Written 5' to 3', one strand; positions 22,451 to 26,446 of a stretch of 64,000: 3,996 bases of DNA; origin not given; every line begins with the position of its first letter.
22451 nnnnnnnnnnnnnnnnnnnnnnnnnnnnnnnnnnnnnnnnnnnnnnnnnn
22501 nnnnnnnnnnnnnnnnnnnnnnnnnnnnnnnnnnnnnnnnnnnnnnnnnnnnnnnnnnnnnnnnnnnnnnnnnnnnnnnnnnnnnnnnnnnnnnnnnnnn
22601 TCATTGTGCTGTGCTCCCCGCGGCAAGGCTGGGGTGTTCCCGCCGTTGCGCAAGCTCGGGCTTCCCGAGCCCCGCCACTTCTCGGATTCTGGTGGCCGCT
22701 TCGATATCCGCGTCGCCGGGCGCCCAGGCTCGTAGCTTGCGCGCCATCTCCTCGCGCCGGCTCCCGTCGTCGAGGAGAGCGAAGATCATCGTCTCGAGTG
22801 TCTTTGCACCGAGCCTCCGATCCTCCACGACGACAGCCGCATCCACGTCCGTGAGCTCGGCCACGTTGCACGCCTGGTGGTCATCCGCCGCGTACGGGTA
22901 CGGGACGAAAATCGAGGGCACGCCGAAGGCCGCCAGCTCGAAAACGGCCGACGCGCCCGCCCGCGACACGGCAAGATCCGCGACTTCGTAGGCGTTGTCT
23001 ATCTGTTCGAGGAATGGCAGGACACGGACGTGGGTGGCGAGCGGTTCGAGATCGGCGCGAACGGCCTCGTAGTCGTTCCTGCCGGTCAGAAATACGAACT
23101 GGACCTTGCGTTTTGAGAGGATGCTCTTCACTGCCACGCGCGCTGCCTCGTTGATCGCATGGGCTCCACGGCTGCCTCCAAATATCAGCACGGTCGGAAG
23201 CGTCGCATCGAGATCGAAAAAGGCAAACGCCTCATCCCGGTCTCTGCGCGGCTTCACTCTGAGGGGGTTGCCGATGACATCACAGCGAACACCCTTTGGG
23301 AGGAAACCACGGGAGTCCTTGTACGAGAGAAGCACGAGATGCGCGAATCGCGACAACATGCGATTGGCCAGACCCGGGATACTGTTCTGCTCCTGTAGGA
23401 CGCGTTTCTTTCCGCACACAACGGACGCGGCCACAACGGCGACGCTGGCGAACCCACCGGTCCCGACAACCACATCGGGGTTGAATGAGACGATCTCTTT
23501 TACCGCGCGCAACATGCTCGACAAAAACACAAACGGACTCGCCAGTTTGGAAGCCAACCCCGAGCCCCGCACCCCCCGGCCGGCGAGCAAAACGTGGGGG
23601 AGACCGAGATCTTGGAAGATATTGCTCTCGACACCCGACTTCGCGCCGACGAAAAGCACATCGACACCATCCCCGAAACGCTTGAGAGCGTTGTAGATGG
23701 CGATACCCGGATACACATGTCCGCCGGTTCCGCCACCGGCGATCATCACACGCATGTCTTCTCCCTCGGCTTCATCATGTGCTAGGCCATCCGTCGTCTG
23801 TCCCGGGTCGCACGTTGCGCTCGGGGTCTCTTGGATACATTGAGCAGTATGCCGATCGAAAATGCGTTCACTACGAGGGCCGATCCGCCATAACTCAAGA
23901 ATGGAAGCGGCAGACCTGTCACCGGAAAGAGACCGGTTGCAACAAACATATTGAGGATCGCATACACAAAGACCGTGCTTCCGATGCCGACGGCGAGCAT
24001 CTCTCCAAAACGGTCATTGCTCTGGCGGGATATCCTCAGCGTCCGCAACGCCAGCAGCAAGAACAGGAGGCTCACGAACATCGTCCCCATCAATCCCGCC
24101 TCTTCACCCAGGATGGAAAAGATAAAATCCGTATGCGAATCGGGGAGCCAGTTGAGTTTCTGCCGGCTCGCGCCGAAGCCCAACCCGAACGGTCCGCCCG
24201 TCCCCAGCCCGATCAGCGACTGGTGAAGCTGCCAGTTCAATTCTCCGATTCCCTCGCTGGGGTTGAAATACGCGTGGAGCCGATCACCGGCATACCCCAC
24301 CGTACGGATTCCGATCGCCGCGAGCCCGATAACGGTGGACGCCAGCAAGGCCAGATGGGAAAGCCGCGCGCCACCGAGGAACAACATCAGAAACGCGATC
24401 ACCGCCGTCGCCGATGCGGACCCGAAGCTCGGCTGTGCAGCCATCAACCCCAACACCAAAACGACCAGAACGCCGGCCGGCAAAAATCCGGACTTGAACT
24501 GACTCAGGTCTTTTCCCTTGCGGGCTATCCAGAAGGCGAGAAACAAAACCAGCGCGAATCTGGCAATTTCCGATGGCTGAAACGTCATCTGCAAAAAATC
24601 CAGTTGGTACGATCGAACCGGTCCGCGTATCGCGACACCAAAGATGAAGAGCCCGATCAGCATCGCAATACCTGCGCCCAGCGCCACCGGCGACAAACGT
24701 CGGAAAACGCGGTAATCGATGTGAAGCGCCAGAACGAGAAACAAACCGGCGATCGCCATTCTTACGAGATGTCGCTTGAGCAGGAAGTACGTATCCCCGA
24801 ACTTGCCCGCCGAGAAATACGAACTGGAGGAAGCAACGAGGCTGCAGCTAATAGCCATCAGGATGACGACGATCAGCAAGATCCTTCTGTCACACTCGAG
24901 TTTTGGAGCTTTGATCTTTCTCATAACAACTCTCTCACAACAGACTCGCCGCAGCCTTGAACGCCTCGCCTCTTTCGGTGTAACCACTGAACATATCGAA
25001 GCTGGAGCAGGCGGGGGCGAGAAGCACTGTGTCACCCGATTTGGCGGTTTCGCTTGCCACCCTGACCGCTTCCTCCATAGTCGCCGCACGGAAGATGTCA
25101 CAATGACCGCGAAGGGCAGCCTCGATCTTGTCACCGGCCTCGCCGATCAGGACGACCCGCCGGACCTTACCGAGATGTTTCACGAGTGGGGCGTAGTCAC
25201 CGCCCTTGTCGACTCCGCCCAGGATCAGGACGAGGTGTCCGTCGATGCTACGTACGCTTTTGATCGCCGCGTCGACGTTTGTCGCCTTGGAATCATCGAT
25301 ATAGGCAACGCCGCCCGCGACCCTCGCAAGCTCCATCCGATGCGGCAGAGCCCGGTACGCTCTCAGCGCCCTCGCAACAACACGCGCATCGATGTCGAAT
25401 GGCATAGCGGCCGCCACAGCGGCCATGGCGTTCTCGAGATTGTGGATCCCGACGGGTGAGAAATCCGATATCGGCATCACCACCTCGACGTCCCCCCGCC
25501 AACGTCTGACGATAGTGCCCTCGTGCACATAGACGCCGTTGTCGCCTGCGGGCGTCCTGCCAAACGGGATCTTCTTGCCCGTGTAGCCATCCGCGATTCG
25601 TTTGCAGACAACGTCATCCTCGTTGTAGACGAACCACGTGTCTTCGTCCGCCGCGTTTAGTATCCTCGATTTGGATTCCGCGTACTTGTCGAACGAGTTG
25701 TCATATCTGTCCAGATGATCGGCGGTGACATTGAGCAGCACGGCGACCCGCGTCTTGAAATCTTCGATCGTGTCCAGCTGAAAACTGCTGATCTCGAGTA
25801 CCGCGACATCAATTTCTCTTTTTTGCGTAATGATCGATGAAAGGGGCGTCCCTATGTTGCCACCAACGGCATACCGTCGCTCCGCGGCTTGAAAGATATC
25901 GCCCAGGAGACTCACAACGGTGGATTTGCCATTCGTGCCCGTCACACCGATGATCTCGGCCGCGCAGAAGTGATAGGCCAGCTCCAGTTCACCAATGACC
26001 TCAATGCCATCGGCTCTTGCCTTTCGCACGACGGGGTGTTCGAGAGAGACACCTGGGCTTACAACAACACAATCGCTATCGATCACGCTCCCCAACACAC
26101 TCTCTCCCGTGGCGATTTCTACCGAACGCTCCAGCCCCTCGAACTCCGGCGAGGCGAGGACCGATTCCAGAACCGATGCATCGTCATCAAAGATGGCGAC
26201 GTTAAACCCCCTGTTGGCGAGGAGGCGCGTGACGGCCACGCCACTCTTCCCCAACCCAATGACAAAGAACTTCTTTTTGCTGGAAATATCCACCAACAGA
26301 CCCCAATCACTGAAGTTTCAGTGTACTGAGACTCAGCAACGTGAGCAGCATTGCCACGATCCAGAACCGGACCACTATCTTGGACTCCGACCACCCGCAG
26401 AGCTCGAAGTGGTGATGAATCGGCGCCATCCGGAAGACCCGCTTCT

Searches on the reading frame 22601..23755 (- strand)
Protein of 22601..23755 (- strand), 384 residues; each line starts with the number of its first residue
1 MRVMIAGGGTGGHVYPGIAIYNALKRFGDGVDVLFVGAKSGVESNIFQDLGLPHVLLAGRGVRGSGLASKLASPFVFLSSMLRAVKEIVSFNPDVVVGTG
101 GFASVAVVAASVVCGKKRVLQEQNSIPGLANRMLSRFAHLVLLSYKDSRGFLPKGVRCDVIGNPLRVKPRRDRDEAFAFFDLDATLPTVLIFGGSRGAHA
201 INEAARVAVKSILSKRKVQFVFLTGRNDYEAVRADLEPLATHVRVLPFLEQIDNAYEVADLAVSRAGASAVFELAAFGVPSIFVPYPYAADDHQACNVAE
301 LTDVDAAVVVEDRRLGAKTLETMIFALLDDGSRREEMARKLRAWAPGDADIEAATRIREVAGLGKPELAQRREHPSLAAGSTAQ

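Call 76: search_protein_families(library=pfam, proteins=[window:22601-23755:-], max_evalue=0.000001)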
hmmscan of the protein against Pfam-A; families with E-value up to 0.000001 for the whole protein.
window:22601-23755:- (384 aa): 2 families
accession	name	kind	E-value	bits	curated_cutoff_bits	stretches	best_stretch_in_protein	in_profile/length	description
PF04101.22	Glyco_tran_28_C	-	3.4e-37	128.5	22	1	188-340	1-153/166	Glycosyltransferase family 28 C-terminal domain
PF03033.26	Glyco_transf_28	-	4.6e-31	108.2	26.2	1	3-141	1-137/139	Glycosyltransferase family 28 N-terminal domain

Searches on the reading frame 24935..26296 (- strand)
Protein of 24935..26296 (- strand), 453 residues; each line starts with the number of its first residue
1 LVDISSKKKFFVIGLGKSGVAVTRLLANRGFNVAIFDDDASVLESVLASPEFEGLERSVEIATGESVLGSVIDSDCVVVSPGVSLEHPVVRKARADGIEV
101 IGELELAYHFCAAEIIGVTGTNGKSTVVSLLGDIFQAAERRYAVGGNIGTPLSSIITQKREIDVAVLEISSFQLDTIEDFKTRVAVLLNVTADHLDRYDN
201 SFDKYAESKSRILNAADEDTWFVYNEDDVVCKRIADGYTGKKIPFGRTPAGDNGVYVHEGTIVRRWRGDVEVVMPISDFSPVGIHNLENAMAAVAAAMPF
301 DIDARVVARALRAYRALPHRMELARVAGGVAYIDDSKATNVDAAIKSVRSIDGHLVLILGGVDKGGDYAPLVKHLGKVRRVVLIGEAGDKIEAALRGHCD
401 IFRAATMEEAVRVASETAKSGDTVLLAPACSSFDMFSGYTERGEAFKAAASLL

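Call 76: search_protein_families(library=pfam, proteins=[window:24935-26296:-], max_evalue=0.000001)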
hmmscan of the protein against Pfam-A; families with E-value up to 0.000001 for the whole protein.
window:24935-26296:- (453 aa): 3 families
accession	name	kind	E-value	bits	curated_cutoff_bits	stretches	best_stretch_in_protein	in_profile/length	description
PF08245.18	Mur_ligase_M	-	3.5e-26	92.8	24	1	118-297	1-200/200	Mur ligase middle domain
PF21799.2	MurD-like_N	-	4.3e-16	59.4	27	1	8-102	1-88/88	Mur ligase MurD-like, N-terminal domain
PF02875.26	Mur_ligase_C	-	7.2e-16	59.6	28.4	1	319-430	1-127/127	Mur ligase, glutamate ligase domain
